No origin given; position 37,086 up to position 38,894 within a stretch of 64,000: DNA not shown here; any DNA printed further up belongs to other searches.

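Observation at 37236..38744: Kinase-kinase-substrate fusion: two SiaB-like modules covalently joined to a SiaC-like DUF1987 domain, with no phosphatase or output partner nearby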

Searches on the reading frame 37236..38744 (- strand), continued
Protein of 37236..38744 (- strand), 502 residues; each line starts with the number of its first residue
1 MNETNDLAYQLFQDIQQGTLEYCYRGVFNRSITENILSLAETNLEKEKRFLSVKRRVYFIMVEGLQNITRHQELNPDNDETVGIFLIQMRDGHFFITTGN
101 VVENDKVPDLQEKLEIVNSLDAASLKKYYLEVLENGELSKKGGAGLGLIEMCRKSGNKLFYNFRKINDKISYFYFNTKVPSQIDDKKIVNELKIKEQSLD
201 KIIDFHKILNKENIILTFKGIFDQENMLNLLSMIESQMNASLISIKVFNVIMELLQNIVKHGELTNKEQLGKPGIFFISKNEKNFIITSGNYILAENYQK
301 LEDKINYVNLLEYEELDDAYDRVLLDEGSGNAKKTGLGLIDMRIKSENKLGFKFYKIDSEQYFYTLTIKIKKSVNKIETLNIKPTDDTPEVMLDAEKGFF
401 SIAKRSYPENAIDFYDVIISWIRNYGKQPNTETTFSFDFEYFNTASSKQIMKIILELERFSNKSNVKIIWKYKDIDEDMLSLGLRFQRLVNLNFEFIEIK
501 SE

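Call 16: find_encoding_contigs(protein=P0051, flank=10000, max_places=3)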
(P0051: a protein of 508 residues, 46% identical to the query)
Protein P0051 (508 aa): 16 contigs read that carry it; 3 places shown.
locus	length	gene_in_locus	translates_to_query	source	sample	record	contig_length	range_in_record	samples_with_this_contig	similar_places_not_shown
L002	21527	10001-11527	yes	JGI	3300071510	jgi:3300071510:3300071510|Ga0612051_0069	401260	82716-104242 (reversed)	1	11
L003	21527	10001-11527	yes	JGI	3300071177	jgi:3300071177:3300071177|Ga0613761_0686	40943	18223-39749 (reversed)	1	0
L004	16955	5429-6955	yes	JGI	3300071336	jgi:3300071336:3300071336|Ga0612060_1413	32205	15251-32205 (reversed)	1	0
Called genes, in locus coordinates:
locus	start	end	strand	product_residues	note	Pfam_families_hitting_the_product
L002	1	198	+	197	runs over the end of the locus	PF00081:Sod_Fe_N, PF02777:Sod_Fe_C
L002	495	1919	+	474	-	PF07719:TPR_2 (faint), PF13174:TPR_6 (faint), PF13176:TPR_7 (faint), PF13181:TPR_8 (faint), PF13414:TPR_11 (faint), PF00515:TPR_1, PF23914:TPR_CcmH_CycH (weak), PF13432:TPR_16 (weak), +10 more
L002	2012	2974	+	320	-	PF04018:VCA0040-like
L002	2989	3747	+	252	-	PF08501:Shikimate_dh_N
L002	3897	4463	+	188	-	PF19788:DUF6272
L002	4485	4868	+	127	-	PF09345:SiaC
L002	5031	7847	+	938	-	PF13689:DUF4154, PF00989:PAS (faint), PF08448:PAS_4, PF13426:PAS_9, PF08447:PAS_3 (weak), PF13426:PAS_9, PF07228:SpoIIE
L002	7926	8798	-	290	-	PF00582:Usp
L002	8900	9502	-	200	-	-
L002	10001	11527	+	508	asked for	PF19788:DUF6272, PF09345:SiaC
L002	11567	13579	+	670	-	PF13576:Pentapeptide_3 (weak), PF07885:Ion_trans_2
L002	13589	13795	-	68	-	PF02609:Exonuc_VII_S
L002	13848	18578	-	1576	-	PF00497:SBP_bac_3 (faint), PF07494:Reg_prop (faint), PF07495:Y_Y_Y, PF07228:SpoIIE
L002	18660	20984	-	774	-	PF13424:TPR_12, PF00515:TPR_1 (weak), PF13181:TPR_8 (weak), PF00515:TPR_1 (weak), PF13424:TPR_12, PF14938:SNAP, PF13424:TPR_12, PF07228:SpoIIE, +9 more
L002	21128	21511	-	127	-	PF09345:SiaC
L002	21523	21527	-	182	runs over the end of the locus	PF19788:DUF6272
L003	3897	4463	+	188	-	PF19788:DUF6272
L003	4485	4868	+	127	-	PF09345:SiaC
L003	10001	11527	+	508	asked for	PF19788:DUF6272, PF09345:SiaC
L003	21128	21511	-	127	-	PF09345:SiaC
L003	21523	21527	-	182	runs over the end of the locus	PF19788:DUF6272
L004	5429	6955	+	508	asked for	PF19788:DUF6272, PF09345:SiaC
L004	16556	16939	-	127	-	PF09345:SiaC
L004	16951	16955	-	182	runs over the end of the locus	PF19788:DUF6272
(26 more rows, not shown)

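Call 17: find_encoding_contigs(protein=P0002, flank=10000, max_places=3)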
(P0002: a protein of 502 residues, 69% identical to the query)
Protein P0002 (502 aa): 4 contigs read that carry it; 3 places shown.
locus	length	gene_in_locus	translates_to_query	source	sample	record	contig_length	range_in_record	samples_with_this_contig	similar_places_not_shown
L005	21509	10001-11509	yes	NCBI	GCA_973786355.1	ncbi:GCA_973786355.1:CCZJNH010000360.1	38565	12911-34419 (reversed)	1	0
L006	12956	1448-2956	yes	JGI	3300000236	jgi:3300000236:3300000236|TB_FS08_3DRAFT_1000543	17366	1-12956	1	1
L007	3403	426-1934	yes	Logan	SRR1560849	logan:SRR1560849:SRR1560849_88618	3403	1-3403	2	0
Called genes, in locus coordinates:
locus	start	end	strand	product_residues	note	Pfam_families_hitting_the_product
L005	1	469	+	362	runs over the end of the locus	PF03109:ABC1 (weak)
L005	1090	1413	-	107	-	PF02146:SIR2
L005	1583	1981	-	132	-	PF08915:tRNA-Thr_ED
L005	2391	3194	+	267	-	PF01182:Glucosamine_iso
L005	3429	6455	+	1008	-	PF09972:DUF2207, PF20990:DUF2207_C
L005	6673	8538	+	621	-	PF00722:Glyco_hydro_16, PF26113:GH16_XgeA, PF03935:SKN1_KRE6_Sbg1 (weak), PF19408:PKD_6, PF18962:Por_Secre_tail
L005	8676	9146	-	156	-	-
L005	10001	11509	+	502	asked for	PF19788:DUF6272, PF09345:SiaC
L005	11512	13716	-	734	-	PF00089:Trypsin, PF13365:Trypsin_2, PF18962:Por_Secre_tail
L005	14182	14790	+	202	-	-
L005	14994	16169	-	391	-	PF01520:Amidase_3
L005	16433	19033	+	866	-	PF19838:LptD_2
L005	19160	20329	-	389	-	PF00497:SBP_bac_3, PF10613:Lig_chan-Glu_bd (weak), PF00060:Lig_chan, PF07885:Ion_trans_2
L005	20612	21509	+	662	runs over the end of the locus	PF16314:DUF4954, PF25084:LbH_EIF2B (faint), PF25087:GMPPB_C (faint), PF20683:DUF6819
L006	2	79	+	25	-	?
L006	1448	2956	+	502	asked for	PF19788:DUF6272, PF09345:SiaC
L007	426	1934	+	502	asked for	PF19788:DUF6272, PF09345:SiaC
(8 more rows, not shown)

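Call 19: find_related_loci(query=A1, collection=genome_contigs, flank=10000)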
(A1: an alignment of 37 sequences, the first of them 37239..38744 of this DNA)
Query A1 (502 aa) in genome_contigs; peptide patterns used: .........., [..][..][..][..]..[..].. (x = any residue, [..] = any of these).
598 stretches matched a pattern (row limit reached: there are more); 554 encode a relative of the query (tblastn E <= 1e-3); the best 80 are kept; 80 distinct loci.
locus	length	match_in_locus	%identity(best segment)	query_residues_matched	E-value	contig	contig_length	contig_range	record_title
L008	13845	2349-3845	46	2-502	5e-137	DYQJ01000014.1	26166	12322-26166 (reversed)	MAG TPA_asm: Draconibacterium orientale isolate SulCav_GS10_10_3_33_19 SulCav_GS10_10_1846_length_26166_cov_9_262801, wh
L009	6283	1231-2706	44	5-498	5e-135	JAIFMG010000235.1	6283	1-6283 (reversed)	MAG: Bacteroidetes bacterium isolate bin_28 scaffold_23679, whole genome shotgun sequence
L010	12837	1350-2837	46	6-498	8e-133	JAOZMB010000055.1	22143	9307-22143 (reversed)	MAG: Bacteroidales bacterium isolate GMC2.metabat2.30 GMC2_308_length_22143_cov_11.967901, whole genome shotgun sequence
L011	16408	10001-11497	46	6-498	2e-132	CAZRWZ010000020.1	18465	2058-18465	MAG TPA_asm: uncultured Bacteroidaceae bacterium isolate binchicken_co67_107 genome assembly, contig: NODE_3021_length_1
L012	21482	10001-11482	46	7-498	2e-129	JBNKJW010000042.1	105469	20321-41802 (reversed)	MAG: Bacteroidales bacterium isolate H2.bin.10.orig k141_979035, whole genome shotgun sequence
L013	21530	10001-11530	44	1-498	3e-129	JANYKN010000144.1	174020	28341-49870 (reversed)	MAG: Bacteroidetes bacterium isolate GL140_5_metabinner_2 GL140_5_k141_2603448, whole genome shotgun sequence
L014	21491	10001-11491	45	7-501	6e-129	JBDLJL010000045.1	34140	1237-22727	MAG: Bacteroidota bacterium isolate MAG096 MAG096_45, whole genome shotgun sequence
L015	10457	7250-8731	46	7-498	3e-125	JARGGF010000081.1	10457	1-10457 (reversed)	MAG: Bacteroidales bacterium isolate C14-25 NODE_81_length_10457_cov_3.091811, whole genome shotgun sequence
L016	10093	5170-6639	44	3-493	1e-124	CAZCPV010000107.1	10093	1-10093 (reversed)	MAG TPA_asm: uncultured Draconibacterium sp. isolate SRP163575_co3_101 genome assembly, contig: NODE_7362_length_10093_c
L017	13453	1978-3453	45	5-497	1e-124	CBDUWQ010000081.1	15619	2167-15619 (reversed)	MAG TPA_asm: uncultured Bacteroidales bacterium isolate SRR22302365_concoct_80 genome assembly, contig: ERZ25074835.2368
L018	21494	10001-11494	42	9-496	4e-123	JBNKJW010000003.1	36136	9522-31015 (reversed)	MAG: Bacteroidales bacterium isolate H2.bin.10.orig k141_1065695, whole genome shotgun sequence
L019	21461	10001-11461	41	5-498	9e-122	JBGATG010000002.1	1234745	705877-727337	MAG: Bacteroidia bacterium isolate MAG_AAO_H10.5 AAOH10-5_opera_contig_6, whole genome shotgun sequence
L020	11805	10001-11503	42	2-499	3e-121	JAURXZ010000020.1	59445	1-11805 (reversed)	MAG: Bacteroidia bacterium isolate E10_metabat.bin.7 E10_k141_38897, whole genome shotgun sequence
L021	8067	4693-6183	42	3-497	6e-117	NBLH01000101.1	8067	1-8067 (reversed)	MAG: Bacteroidetes bacterium 4572_117 ex4572_117_scaffold_6645, whole genome shotgun sequence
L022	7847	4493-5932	41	16-499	2e-116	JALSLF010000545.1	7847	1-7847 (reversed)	MAG: Bacteroidales bacterium isolate 355-202_metabat1_scaf2bin.065_VB 355-202_scaffold_6495_c1, whole genome shotgun seq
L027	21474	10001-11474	50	8-498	2e-121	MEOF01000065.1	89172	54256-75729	MAG: Bacteroidetes bacterium GWF2_33_38 gwf2_scaffold_906, whole genome shotgun sequence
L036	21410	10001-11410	37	9-489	2e-94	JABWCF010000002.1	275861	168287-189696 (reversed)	MAG: Flavobacteriales bacterium isolate MAG_49 scaffold_28, whole genome shotgun sequence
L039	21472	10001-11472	47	5-497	1e-110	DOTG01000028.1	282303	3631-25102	MAG TPA_asm: Marinilabiliales bacterium isolate UBA12394 contig_945, whole genome shotgun sequence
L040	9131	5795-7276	37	10-495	1e-93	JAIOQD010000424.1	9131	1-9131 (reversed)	MAG: Bacteroidetes bacterium isolate LakeFargette_0920_ALND_MAG_35_6 LacPavin_0920_ALND_scaffold_529507, whole genome sh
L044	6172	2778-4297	46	6-500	3e-115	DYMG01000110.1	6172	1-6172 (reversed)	MAG TPA_asm: Paludibacter propionicigenes isolate SulCav_FS06-10_2_30_78 SulCav_FS06_10_7649_length_6172_cov_42_786660,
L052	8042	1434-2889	45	11-498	1e-111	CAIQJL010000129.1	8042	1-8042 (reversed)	MAG: uncultured Bacteroidetes bacterium isolate LJ_bin-1023 genome assembly, contig: bin-1023:129/407, whole genome shot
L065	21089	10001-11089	41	5-372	2e-79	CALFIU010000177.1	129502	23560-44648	MAG TPA_asm: uncultured Bacteroidales bacterium isolate ERR1278074_bin.74_CONCOCT_v1.1_MAG genome assembly, contig: ERZ8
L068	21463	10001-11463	42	8-497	1e-88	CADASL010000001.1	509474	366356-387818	MAG: uncultured Bacteroidales bacterium isolate RUG13583 genome assembly, contig: RUG13583_asm_1, whole genome shotgun s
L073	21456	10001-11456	39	9-498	2e-96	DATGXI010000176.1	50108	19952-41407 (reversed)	MAG TPA_asm: Flavobacteriales bacterium isolate SMAG_U10605 k141_451076, whole genome shotgun sequence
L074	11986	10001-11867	43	1-495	7e-96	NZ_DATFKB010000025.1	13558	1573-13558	MAG: Salinivirga sp. isolate SMAG_U9159 k141_485417, whole genome shotgun sequence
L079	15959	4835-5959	39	1-375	1e-73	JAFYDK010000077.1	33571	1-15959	MAG: Bacteroidales bacterium isolate RGIG6989 Sheep_Rumen.Co__c2345443, whole genome shotgun sequence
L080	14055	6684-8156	34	11-499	1e-72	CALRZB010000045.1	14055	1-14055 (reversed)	MAG: Chryseobacterium gleum isolate JJ-MIK16A5-260-9-m2-bin117 genome assembly, contig: JJ-MIK16A5-260-C654, whole genom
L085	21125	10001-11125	38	1-375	8e-72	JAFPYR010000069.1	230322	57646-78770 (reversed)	MAG: Bacteroidales bacterium isolate RGIG1595 Goat_Abomasum.Co__c1240605, whole genome shotgun sequence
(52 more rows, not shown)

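Call 32: search_protein_families(library=pfam, proteins=[L012:11530-13545:+, L068:14863-16881:+, L014:6290-6922:-, L039:6451-7311:-, L074:7517-9019:-, L065:5825-8266:+, L079:3391-4692:+, L073:4865-6811:+, L085:11412-12470:+, L044:1404-2660:+], max_evalue=0.0001)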
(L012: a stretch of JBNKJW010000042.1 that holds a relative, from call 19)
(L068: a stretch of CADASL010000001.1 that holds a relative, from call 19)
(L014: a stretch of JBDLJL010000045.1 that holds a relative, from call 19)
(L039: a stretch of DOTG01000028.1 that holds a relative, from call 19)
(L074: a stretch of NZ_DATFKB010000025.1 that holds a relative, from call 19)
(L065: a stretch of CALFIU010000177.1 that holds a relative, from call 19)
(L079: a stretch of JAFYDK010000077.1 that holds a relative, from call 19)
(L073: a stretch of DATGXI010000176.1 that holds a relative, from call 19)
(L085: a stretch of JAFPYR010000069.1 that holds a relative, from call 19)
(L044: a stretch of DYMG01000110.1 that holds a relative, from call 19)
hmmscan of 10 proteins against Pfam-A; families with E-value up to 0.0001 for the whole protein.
L012:11530-13545:+ (671 aa): 2 families
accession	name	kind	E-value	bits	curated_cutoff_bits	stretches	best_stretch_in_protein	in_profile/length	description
PF13576.12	Pentapeptide_3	-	2.8e-14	53.5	27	0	125-168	1-40/48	Pentapeptide repeats (9 copies)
PF07885.22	Ion_trans_2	-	2.7e-10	40.4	22.5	1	593-669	16-77/79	Ion channel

L068:14863-16881:+ (672 aa): 4 families
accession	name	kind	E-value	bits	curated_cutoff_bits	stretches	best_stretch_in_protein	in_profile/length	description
PF00270.35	DEAD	-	8.8e-49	165.9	26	1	26-193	1-166/167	DEAD/DEAH box helicase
PF00271.37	Helicase_C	-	1.1e-31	109.8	23.5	1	240-337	13-110/110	Helicase conserved C-terminal domain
PF03880.21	DbpA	-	1e-16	61.2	25.6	1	468-535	1-68/72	DbpA RNA binding domain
PF04851.21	ResIII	-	1.9e-07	31.6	22.5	1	26-188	5-163/164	Type III restriction enzyme, res subunit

L014:6290-6922:- (210 aa): 0 families

L039:6451-7311:- (286 aa): 4 families
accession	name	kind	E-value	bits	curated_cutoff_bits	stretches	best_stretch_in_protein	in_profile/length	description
PF04545.22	Sigma70_r4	-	5.8e-19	67.8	24.1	1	222-274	1-50/50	Sigma-70, region 4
PF04542.20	Sigma70_r2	-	1.2e-18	67.1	24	1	56-123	3-70/71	Sigma-70 region 2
PF04539.22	Sigma70_r3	-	5.3e-17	62.1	25.3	1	135-202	3-70/78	Sigma-70 region 3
PF00140.25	Sigma70_r1_2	-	1.9e-12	47.3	22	1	17-48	2-33/34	Sigma-70 factor, region 1.2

L074:7517-9019:- (500 aa): 7 families
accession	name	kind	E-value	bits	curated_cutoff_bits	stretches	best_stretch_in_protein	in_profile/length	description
PF13365.12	Trypsin_2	-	1.1e-36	127.2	27.6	1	129-266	1-144/144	Trypsin-like peptidase domain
PF00089.32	Trypsin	-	6.9e-20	72.3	20.6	1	130-292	28-219/220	Trypsin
PF13180.12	PDZ_2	-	5.9e-16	59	27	1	307-395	3-79/80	PDZ domain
PF00595.29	PDZ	-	1.3e-13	51.6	23.2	1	306-383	11-80/81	PDZ domain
PF17820.7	PDZ_6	-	6e-10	39.2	27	1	332-384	2-53/54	PDZ domain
PF14685.13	PDZ_Tricorn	-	6.7e-05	23.2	25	0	415-480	3-69/88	Tricorn protease PDZ domain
PF10459.15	Peptidase_S46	-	7.5e-05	22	22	0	247-267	630-650/698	Peptidase S46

L065:5825-8266:+ (813 aa): 6 families
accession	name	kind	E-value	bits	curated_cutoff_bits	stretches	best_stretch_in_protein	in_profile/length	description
PF00742.24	Homoserine_dh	-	3.1e-46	157.8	22.9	1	612-808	1-173/173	Homoserine dehydrogenase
PF00696.33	AA_kinase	-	2e-41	142.7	24.9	1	2-280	3-234/234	Amino acid kinase family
PF22468.2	ACT_9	-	5.2e-41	138.7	27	2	396-455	2-61/61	ACT domain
PF13840.12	ACT_7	-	9.1e-19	67.5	27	2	389-453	3-65/65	ACT domain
PF01842.31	ACT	-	4.5e-15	55.5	27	2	401-452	6-62/66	ACT domain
PF03447.22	NAD_binding_3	-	1.6e-09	39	24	1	469-602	1-114/116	Homoserine dehydrogenase, NAD binding domain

L079:3391-4692:+ (433 aa): 3 families
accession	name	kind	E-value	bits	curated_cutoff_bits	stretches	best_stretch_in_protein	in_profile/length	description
PF00291.31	PALP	-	2.4e-25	89.9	35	1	96-365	28-277/295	Pyridoxal-phosphate dependent enzyme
PF14821.11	Thr_synth_N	-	5.1e-19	68.6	25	1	2-78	1-77/79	Threonine synthase N terminus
PF24857.1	THR4_C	-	4.1e-09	36.9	27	1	356-424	2-78/85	Threonine synthase, C-terminal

L073:4865-6811:+ (648 aa): 2 families
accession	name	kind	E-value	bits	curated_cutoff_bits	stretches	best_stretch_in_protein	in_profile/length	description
PF02493.26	MORN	-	1.4e-17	62.8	22.5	1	343-365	1-23/23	MORN repeat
PF00112.29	Peptidase_C1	-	1.1e-09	39.2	20.7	1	175-272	114-207/220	Papain family cysteine protease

L085:11412-12470:+ (352 aa): 1 family
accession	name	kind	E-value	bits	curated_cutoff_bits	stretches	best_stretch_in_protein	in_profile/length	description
PF02470.25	MlaD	-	2.9e-10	40.7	25.1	1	73-148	4-79/81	MlaD protein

L044:1404-2660:+ (418 aa): 2 families
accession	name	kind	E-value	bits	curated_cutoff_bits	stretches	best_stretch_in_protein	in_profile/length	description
PF12704.14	MacB_PCD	-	5.5e-37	128.5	27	1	25-255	1-206/207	MacB-like periplasmic core domain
PF02687.27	FtsX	-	3.8e-17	62.9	25.5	1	296-410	2-120/120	FtsX-like permease C-terminal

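Call 48: predict_structure(alignment_id=A2)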
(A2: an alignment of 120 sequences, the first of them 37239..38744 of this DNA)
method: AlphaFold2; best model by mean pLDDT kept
length: 502 residues; sequences in the alignment: 120
mean_pLDDT: 84.8   pTM: 0.68
mean pLDDT of the five models: 84.8, 84.7, 82.8, 82.8, 81.9
residues with pLDDT >= 90: 242; 70-90: 190; 50-70: 53; < 50: 17
segments of 3 or more residues with pLDDT < 50: 1-3, 184-193
pLDDT, mean of each block of 10 residues (from residue 1): 67 71 87 81 66 81 87 69 88 87 91 90 86 66 67 84 92 89 50 59 90 90 85 78 84 91 71 89 91 92 94 91 73 73 92 92 93 74 95 91 96 97 91 94 95 97 94 95 97 96 75
secondary structure, 60 per line:
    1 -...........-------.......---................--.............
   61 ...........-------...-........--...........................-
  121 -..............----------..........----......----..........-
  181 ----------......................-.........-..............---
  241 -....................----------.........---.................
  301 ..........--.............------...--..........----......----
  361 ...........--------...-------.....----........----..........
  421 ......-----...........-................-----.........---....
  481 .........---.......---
elements in order: H2-12 E20-26 H30-45 H48-71 E83-90 E93-103 H104-119 H122-135 H146-155 E160-165 E170-179 H191-212 E214-222 H224-237 H242-261 E272-280 E284-294 H295-310 H313-325 H337-346 E351-356 E361-371 E380-382 E390-394 E399-406 H411-426 E432-442 H444-459 E465-473 H477-489 E493-499
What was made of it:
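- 37236..38744 (-): Complete ORF, 502 aa plus stop: SiaB-like module 1, SiaB-like module 2 and a SiaC-like domain. AF2 mean pLDDT 84.8, pTM 0.68 (call 48).
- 38148..38204 (-): Linker between the modules (aa 181-199); variable and modelled with low confidence. pLDDT below 50 for aa 184-193 (call 48).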
